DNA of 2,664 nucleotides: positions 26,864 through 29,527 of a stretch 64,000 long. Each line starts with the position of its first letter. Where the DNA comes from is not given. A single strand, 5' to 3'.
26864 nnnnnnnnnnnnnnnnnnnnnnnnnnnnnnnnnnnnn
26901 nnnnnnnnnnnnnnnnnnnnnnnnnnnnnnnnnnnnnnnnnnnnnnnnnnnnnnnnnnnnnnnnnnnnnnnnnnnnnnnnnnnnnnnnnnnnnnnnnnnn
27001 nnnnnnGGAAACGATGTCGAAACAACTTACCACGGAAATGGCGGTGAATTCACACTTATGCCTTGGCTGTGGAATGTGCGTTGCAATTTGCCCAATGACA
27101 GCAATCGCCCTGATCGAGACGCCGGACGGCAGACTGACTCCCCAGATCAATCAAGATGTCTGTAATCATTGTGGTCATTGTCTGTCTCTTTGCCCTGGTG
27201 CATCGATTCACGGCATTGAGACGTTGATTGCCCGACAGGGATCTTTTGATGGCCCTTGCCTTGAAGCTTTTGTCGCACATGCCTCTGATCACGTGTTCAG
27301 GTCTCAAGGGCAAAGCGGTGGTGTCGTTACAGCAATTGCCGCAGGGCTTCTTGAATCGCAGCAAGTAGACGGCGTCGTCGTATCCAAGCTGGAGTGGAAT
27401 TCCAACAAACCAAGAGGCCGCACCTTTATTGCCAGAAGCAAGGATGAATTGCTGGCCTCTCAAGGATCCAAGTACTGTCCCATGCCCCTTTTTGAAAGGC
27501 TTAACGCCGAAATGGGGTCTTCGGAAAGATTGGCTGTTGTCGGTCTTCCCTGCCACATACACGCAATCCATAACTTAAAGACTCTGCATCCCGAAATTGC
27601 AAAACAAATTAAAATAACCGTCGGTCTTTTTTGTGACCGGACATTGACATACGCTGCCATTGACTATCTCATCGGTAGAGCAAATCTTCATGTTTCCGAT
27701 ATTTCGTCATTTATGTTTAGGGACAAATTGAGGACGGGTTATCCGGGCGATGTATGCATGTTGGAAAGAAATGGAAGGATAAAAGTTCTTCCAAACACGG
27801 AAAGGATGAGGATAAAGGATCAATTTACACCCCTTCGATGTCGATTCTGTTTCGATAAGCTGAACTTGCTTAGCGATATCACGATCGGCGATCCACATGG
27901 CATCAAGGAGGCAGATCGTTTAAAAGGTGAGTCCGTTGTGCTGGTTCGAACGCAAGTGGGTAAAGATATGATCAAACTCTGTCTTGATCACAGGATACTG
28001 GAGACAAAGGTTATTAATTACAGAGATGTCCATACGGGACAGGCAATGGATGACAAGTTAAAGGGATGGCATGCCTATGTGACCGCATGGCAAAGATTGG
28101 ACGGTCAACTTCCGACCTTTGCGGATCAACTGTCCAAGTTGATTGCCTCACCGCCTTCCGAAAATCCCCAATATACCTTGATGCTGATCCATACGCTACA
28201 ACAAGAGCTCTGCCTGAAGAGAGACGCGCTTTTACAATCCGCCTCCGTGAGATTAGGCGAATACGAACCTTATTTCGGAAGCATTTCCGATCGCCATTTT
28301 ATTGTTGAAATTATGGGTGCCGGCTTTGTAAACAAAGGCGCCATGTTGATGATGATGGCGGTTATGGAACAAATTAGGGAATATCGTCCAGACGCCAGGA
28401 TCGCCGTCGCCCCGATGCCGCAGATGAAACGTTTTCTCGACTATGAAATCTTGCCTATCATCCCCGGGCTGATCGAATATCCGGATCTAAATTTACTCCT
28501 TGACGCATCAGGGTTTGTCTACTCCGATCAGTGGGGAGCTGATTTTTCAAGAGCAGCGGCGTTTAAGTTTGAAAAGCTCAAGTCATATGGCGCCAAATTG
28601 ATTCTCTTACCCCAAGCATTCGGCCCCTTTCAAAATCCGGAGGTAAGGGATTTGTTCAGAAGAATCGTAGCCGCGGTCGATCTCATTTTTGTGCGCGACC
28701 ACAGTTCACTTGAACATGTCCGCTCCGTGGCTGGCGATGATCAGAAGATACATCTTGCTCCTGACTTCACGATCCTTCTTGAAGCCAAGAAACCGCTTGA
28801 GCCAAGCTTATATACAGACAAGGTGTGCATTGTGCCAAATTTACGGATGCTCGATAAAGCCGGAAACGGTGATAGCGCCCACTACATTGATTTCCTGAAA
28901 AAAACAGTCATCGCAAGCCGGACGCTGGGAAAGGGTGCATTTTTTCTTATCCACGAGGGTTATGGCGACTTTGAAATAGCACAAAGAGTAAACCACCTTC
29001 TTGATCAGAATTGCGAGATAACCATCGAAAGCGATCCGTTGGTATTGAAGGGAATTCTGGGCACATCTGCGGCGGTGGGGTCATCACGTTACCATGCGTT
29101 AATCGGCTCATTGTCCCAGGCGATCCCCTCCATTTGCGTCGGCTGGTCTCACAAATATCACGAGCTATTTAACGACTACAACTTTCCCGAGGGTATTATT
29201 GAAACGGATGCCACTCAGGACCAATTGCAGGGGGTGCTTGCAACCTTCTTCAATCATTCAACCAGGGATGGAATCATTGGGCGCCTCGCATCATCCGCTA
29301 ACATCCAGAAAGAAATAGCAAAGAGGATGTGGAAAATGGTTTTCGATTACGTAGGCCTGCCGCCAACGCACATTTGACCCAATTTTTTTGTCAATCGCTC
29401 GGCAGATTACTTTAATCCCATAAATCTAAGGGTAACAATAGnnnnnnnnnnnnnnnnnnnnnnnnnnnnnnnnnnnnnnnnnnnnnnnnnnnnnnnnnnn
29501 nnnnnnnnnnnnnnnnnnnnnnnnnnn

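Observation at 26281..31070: TPR / ferredoxin-FrhB-like::pyruvyltransferase fusion / GT2-TPR trio directly upstream of flagellin: candidate flagellin glycan (pyruvylation?) system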

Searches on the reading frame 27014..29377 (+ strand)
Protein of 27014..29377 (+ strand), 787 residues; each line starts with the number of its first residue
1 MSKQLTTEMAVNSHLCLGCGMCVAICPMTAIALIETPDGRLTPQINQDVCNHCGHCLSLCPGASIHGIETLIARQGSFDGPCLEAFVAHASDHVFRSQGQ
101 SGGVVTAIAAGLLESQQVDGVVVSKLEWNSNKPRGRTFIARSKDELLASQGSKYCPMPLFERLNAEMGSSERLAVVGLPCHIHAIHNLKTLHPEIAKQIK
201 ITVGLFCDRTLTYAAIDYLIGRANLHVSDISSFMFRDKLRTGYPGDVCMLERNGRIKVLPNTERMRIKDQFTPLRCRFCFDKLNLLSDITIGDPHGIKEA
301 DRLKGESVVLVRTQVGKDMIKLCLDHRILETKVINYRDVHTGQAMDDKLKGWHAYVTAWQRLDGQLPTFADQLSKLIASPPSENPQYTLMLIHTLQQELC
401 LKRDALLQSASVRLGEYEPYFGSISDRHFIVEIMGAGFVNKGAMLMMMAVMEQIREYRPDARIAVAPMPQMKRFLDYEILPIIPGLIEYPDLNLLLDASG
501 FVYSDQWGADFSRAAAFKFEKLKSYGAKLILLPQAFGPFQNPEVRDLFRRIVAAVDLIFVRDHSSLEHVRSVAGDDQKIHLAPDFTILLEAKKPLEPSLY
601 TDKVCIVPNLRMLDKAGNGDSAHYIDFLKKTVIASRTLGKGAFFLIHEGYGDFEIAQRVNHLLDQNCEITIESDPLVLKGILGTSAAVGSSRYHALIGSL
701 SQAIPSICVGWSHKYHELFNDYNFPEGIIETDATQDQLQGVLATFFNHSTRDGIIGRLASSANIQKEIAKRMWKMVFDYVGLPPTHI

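Call 5: search_protein_families(library=pfam, proteins=[window:27014-29377:+], max_evalue=0.01)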
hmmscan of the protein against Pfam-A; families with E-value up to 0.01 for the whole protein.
window:27014-29377:+ (787 aa): 16 families
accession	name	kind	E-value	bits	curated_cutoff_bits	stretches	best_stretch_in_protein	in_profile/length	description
PF04230.19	PS_pyruv_trans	-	1.4e-28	101.1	25.3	1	440-713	1-280/280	Polysaccharide pyruvyl transferase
PF04432.18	FrhB_FdhB_C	-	1.6e-27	96.7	23.3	1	171-334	2-147/150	Coenzyme F420 hydrogenase/dehydrogenase, beta subunit C terminus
PF04422.18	FrhB_FdhB_N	-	1.1e-19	70.7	22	1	86-163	2-77/78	Coenzyme F420 hydrogenase/dehydrogenase, beta subunit N-term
PF12838.12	Fer4_7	-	3.9e-09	37.3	27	1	16-61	2-49/52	4Fe-4S dicluster domain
PF00037.32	Fer4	-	5.6e-08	32.7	21.1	2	11-31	3-23/24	4Fe-4S binding domain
PF25160.1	LdpA_Fe-S-bd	-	2e-07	31.1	27.6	1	8-33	20-45/49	LdpA Fe-S cluster-binding domain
PF12837.12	Fer4_6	-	2.2e-07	30.9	25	2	10-30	3-23/24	4Fe-4S binding domain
PF13237.11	Fer4_10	-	5.8e-07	29.8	25.5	1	11-61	4-53/53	4Fe-4S dicluster domain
PF13187.11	Fer4_9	-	1.2e-06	28.8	27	1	16-62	2-49/52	4Fe-4S dicluster domain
PF14697.11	Fer4_21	-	1.5e-06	28.6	35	1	11-61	3-52/59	4Fe-4S dicluster domain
PF13484.11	Fer4_16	-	0.0002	22.5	30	0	16-31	2-17/66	4Fe-4S double cluster binding domain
PF12800.12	Fer4_4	-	0.00021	21.8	24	1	15-28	3-16/17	4Fe-4S binding domain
PF12797.12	Fer4_2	-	0.00057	20.1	24.5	0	44-61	4-21/22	4Fe-4S binding domain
PF13183.11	Fer4_8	-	0.00058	20.8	27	0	13-28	51-66/68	4Fe-4S dicluster domain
PF13534.11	Fer4_17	-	0.00068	20.6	22.2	0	14-28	44-58/61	4Fe-4S dicluster domain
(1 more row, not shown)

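Call 13: find_homologous_proteins(query=window:27014-29374:+)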
Query window:27014-29374:+ (787 aa): 163 proteins with E <= 0.001 among 8000 candidates; the best 120 are listed.
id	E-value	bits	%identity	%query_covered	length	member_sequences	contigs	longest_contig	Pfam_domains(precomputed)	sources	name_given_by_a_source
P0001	0.0e+0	1824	100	100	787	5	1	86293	PF14697.12,PF04230.20,PF04432.19,PF04422.19,PF12837.13,PF00037.33,PF12838.13,PF25160.2,PF13237.12,PF13187.12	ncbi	-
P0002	0.0e+0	1563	85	100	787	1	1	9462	PF14697.12,PF04230.20,PF04432.19,PF04422.19,PF12837.13,PF00037.33,PF12838.13,PF25160.2,PF13187.12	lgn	-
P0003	0.0e+0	1530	82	100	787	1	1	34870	PF14697.12,PF04230.20,PF04432.19,PF04422.19,PF00037.33,PF12838.13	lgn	-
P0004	0.0e+0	1387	75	100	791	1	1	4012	PF14697.12,PF04230.20,PF04432.19,PF04422.19,PF00037.33,PF12838.13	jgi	jgi:coenzyme F420 hydrogenase subunit beta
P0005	0.0e+0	1241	71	96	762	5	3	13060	PF04230.20,PF04432.19,PF04422.19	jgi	jgi:colanic acid/amylovoran biosynthesis protein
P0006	0.0e+0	1042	57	99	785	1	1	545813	PF04230.20,PF04432.19,PF04422.19,PF00037.33,PF12838.13,PF13237.12,PF13187.12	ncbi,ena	-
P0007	7.1e-190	651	54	63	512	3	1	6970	PF14697.12,PF04432.19,PF12837.13,PF13484.12,PF12838.13,PF13534.12,PF12797.13,PF04422.19,PF00037.33,PF13237.12,PF13183.12,PF13187.12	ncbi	-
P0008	1.6e-159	551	36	98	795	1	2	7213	PF04230.20,PF12797.13,PF04432.19,PF04422.19,PF00037.33,PF13484.12,PF12838.13,PF25160.2,PF13237.12,PF13183.12,PF13187.12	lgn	-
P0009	1.1e-157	545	39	89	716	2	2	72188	PF04230.20,PF04432.19,PF04422.19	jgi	jgi:colanic acid/amylovoran biosynthesis protein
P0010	3.3e-157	543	36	95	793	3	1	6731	PF04230.20,PF04432.19,PF04422.19,PF12837.13,PF00037.33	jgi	-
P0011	6.8e-151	522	39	86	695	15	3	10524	PF14697.12,PF04230.20,PF04432.19,PF04422.19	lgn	-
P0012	4.0e-150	520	33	99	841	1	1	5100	PF14697.12,PF04230.20,PF04432.19,PF04422.19,PF00037.33,PF12838.13,PF13237.12,PF13183.12,PF13187.12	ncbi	-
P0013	6.2e-150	519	36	99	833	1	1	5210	PF04230.20,PF04432.19,PF04422.19,PF12837.13,PF00037.33,PF12838.13,PF13237.12,PF13187.12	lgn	-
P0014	1.3e-149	518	34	98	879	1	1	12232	PF14697.12,PF04230.20,PF04432.19,PF04422.19,PF12838.13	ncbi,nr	ncbi:MAG: coenzyme F420-reducing hydrogenase subunit beta [Syntrophus sp. PtaU1.Bin208]|nr:MAG: coen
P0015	6.3e-103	364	30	94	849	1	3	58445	PF14697.12,PF04230.20,PF04432.19,PF12837.13,PF13484.12,PF12838.13,PF12800.13,PF04422.19,PF00037.33,PF13237.12,PF13183.12,PF13187.12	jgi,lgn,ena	-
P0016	7.1e-92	327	28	98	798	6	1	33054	PF14697.12,PF04230.20,PF04432.19,PF04422.19,PF12838.13,PF13237.12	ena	-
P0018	1.8e-89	319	28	97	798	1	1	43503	PF14697.12,PF04230.20,PF04432.19,PF04422.19,PF12838.13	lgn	-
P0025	2.0e-82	296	29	98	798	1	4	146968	PF14697.12,PF04230.20,PF04432.19,PF04422.19,PF13484.12,PF12838.13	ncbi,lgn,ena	-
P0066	4.8e-56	209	30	41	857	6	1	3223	PF04230.20,PF04432.19,PF04422.19,PF00037.33,PF12838.13,PF13187.12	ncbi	-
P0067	6.0e-56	208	33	40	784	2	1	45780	PF14697.12,PF04230.20,PF04432.19,PF12837.13,PF13484.12,PF12838.13,PF12797.13,PF04422.19,PF00037.33,PF25160.2,PF13237.12,PF13183.12,PF13187.12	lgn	-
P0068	3.0e-52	196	25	90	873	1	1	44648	PF14697.12,PF04230.20,PF04432.19,PF12837.13,PF12838.13,PF12800.13,PF12797.13,PF04422.19,PF00037.33,PF25160.2,PF13237.12,PF13187.12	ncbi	ncbi:MAG: Coenzyme F420 hydrogenase/dehydrogenase, beta subunit C-terminal domain [Candidatus Bipola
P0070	5.6e-49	185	31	40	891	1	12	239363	PF14697.12,PF04230.20,PF12797.13,PF04432.19,PF04422.19,PF12837.13,PF00037.33,PF12838.13,PF13237.12,PF13183.12,PF13187.12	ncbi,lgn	-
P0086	4.9e-45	172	25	92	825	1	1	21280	PF14697.12,PF04230.20,PF04432.19,PF04422.19,PF12837.13,PF00037.33,PF12838.13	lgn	-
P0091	2.8e-44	170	32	37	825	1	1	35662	PF14697.12,PF04230.20,PF12797.13,PF04432.19,PF04422.19,PF12837.13,PF00037.33,PF12838.13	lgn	-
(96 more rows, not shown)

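Call 14: find_encoding_contigs(protein=P0001, flank=10000, max_places=3)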
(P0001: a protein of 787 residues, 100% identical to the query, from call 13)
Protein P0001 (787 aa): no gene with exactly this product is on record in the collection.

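Call 15: find_encoding_contigs(protein=P0006, flank=10000, max_places=3)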
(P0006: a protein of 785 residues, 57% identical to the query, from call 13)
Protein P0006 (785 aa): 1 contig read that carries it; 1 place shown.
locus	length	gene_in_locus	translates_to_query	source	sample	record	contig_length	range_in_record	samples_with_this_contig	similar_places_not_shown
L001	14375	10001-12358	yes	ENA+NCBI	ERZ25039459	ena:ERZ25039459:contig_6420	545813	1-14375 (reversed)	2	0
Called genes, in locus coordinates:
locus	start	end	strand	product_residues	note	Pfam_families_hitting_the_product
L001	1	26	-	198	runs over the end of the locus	PF13191:AAA_16 (weak)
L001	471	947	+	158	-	PF13690:CheX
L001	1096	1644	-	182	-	PF07238:PilZ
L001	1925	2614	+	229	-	PF02108:FliH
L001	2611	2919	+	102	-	PF02874:ATP-synt_ab_N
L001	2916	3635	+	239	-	PF00006:ATP-synt_ab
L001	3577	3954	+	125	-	PF00006:ATP-synt_ab, PF18269:T3SS_ATPase_C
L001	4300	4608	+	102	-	PF03748:FliL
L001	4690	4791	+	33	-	-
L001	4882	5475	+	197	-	-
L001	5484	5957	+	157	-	PF19610:DUF6115 (weak), PF10975:DUF2802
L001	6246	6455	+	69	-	-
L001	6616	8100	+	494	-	PF00072:Response_reg, PF01590:GAF (faint), PF13492:GAF_3 (weak), PF13487:HD_5, PF01966:HD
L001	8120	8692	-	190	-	PF13406:SLT_2 (faint), PF01464:SLT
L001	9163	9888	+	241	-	PF07719:TPR_2 (faint), PF23914:TPR_CcmH_CycH (faint), PF13181:TPR_8 (faint), PF13428:TPR_14 (faint), PF00515:TPR_1 (faint), PF13424:TPR_12 (faint), PF13414:TPR_11 (weak), PF14559:TPR_19 (weak)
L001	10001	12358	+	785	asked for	PF00037:Fer4 (faint), PF12838:Fer4_7, PF13187:Fer4_9 (weak), PF13237:Fer4_10 (weak), PF04422:FrhB_FdhB_N, PF04432:FrhB_FdhB_C, PF04230:PS_pyruv_trans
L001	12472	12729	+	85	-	-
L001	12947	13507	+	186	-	PF00665:rve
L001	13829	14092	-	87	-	-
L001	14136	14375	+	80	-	?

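Call 16: find_encoding_contigs(protein=P0009, flank=10000, max_places=2)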
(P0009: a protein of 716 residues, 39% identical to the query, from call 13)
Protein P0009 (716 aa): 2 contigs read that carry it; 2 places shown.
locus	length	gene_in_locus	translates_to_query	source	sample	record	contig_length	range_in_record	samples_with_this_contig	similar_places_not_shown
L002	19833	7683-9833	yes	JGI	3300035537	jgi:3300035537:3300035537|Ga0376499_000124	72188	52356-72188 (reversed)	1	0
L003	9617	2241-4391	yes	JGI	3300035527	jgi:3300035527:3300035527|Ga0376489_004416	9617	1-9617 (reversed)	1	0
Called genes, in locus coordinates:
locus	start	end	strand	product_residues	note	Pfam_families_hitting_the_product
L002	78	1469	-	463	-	PF01618:MotA_ExbB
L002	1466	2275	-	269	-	PF11932:DUF3450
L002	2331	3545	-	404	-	PF00482:T2SSF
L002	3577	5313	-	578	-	PF05157:MshEN, PF00437:T2SSE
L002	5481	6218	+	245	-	-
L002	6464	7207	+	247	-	-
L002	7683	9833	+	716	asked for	PF04422:FrhB_FdhB_N, PF04432:FrhB_FdhB_C, PF04230:PS_pyruv_trans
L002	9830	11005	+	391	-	PF00535:Glycos_transf_2, PF10111:Glyco_tranf_2_2, PF13641:Glyco_tranf_2_3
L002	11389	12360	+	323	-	PF01797:Y1_Tnp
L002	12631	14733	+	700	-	PF00521:DNA_topoisoIV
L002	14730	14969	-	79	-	-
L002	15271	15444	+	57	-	PF01165:Ribosomal_S21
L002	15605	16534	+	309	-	PF01261:AP_endonuc_2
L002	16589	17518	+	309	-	PF01073:3Beta_HSD, PF01370:Epimerase, PF02719:Polysacc_synt_2 (faint), PF04321:RmlD_sub_bind, PF07993:NAD_binding_4 (faint), PF13460:NAD_binding_10 (weak), PF16363:GDP_Man_Dehyd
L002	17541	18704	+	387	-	PF03706:LPG_synthase_TM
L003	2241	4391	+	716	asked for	PF04422:FrhB_FdhB_N, PF04432:FrhB_FdhB_C, PF04230:PS_pyruv_trans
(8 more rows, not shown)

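Call 17: find_encoding_contigs(protein=P0003, flank=10000, max_places=2)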
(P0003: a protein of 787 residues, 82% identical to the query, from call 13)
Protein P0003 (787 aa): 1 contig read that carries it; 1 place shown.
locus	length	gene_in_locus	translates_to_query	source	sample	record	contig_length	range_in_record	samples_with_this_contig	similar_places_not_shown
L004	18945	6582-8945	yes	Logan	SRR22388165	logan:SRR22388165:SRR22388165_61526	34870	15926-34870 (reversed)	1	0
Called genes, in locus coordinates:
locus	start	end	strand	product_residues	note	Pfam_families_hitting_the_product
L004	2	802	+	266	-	?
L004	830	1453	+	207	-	PF03748:FliL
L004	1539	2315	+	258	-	-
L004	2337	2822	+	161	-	PF19610:DUF6115 (weak), PF10975:DUF2802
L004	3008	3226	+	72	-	-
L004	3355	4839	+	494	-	PF00072:Response_reg, PF01590:GAF, PF13185:GAF_2 (weak), PF13492:GAF_3, PF13487:HD_5, PF01966:HD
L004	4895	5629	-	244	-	PF01464:SLT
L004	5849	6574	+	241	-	PF13174:TPR_6 (faint), PF13428:TPR_14 (faint), PF07719:TPR_2 (faint), PF14559:TPR_19 (weak)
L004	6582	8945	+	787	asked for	PF00037:Fer4 (faint), PF12838:Fer4_7 (weak), PF14697:Fer4_21 (faint), PF04422:FrhB_FdhB_N, PF04432:FrhB_FdhB_C, PF04230:PS_pyruv_trans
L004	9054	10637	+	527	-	PF00535:Glycos_transf_2, PF13424:TPR_12 (faint), PF07719:TPR_2 (faint)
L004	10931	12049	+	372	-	PF00669:Flagellin_N, PF00700:Flagellin_C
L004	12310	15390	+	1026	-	PF02465:FliD_N, PF07195:FliD_C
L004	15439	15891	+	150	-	PF02561:FliS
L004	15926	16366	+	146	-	-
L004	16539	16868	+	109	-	PF03646:FlaG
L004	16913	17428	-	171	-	PF02623:FliW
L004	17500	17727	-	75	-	PF02599:CsrA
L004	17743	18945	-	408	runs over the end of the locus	PF00669:Flagellin_N, PF00700:Flagellin_C (weak)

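Call 18: find_encoding_contigs(protein=P0025, flank=10000, max_places=2)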
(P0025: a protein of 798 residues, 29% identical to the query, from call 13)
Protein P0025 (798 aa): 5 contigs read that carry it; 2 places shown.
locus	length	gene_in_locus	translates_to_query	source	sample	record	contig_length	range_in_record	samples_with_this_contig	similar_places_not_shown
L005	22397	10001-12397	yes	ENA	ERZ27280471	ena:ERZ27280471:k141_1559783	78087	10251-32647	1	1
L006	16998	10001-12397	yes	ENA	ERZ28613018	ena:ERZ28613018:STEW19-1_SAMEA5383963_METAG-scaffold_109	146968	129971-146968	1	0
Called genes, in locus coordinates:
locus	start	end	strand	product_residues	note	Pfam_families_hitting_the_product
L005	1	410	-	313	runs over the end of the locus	PF01370:Epimerase, PF04321:RmlD_sub_bind (weak), PF16363:GDP_Man_Dehyd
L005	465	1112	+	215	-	PF00467:KOW (weak)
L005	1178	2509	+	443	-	PF00691:OmpA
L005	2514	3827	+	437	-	PF03721:UDPG_MGDP_dh_N, PF03446:NAD_binding_2, PF00984:UDPG_MGDP_dh, PF03720:UDPG_MGDP_dh_C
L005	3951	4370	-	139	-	-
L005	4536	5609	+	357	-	PF00155:Aminotran_1_2, PF01041:DegT_DnrJ_EryC1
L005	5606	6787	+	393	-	PF02397:Bac_transf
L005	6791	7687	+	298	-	PF01061:ABC2_membrane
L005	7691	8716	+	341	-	-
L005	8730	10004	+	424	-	PF13304:AAA_21 (faint), PF00005:ABC_tran, PF14524:Wzt_C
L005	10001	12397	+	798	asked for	PF12838:Fer4_7 (weak), PF13484:Fer4_16 (faint), PF14697:Fer4_21 (weak), PF04422:FrhB_FdhB_N, PF04432:FrhB_FdhB_C, PF04230:PS_pyruv_trans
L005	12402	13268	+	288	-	PF00535:Glycos_transf_2, PF10111:Glyco_tranf_2_2, PF13641:Glyco_tranf_2_3 (weak)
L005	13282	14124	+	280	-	PF00535:Glycos_transf_2, PF10111:Glyco_tranf_2_2, PF13641:Glyco_tranf_2_3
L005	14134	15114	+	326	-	PF00535:Glycos_transf_2, PF10111:Glyco_tranf_2_2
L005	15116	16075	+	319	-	PF00535:Glycos_transf_2, PF10111:Glyco_tranf_2_2, PF13506:Glyco_transf_21, PF13641:Glyco_tranf_2_3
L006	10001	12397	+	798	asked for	PF12838:Fer4_7 (weak), PF13484:Fer4_16 (faint), PF14697:Fer4_21 (weak), PF04422:FrhB_FdhB_N, PF04432:FrhB_FdhB_C, PF04230:PS_pyruv_trans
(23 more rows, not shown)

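Call 20: search_solved_structures(query=window:27014-29374:+, max_evalue=0.01)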
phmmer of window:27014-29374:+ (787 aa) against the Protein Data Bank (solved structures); distinct sequences matched with E-value up to 0.01: 79 (the best 60 are shown).
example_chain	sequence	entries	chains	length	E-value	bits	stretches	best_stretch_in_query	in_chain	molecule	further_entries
8rja_E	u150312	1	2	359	1.1e-22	83.3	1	8-337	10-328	Coenzyme F420 hydrogenase/dehydrogenase, beta subunit C terminus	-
8riu_B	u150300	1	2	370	8.2e-22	80.4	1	10-343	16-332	Coenzyme F420 hydrogenase/dehydrogenase, beta subunit C terminus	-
7np8_A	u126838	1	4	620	3.9e-18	68.3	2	10-318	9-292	Coenzyme F420-dependent sulfite reductase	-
7npa_A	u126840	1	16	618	3.3e-17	65.2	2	11-318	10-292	Coenzyme F420-dependent sulfite reductase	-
9tn7_A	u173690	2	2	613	3.1e-15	58.7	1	9-321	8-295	Coenzyme F420 hydrogenase/dehydrogenase beta subunit domain protein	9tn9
5t5i_F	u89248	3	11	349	1.7e-13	52.9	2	5-65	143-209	Tungsten formylmethanofuran dehydrogenase subunit fwdF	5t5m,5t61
3zfs_C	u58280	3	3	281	5.1e-13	51.4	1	84-349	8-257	F420-REDUCING HYDROGENASE, SUBUNIT BETA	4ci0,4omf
6qgr_B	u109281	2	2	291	2.9e-12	48.9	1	85-335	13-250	Coenzyme F420 hydrogenase subunit beta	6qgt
6qii_B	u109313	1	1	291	2.9e-12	48.8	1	85-335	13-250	Coenzyme F420 hydrogenase subunit beta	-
9sw6_H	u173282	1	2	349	9e-12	47.2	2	5-65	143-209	Tungsten formylmethanofuran dehydrogenase, subunit F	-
9r51_B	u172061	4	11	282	5.4e-11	44.7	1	87-348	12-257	F420-reducing [NiFe]-hydrogenase from Methanothermococcus thermolithotrophicus subunit bet | F420-reducing [NiFe]-hydrogenase from Methanothermococcus thermolit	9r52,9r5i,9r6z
9sw6_G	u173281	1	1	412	1.3e-09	40.1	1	15-65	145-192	Polyferredoxin protein MvhB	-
5dqr_A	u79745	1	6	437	2.6e-08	35.8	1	99-323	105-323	7-hydroxymethyl chlorophyll a reductase, chloroplastic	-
8rvu_E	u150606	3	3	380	5.6e-08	34.7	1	86-214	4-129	Formate dehydrogenase, beta subunit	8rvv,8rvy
9t1s_M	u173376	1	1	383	1.2e-07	33.6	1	84-213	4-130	formate dehydrogenase (coenzyme F420)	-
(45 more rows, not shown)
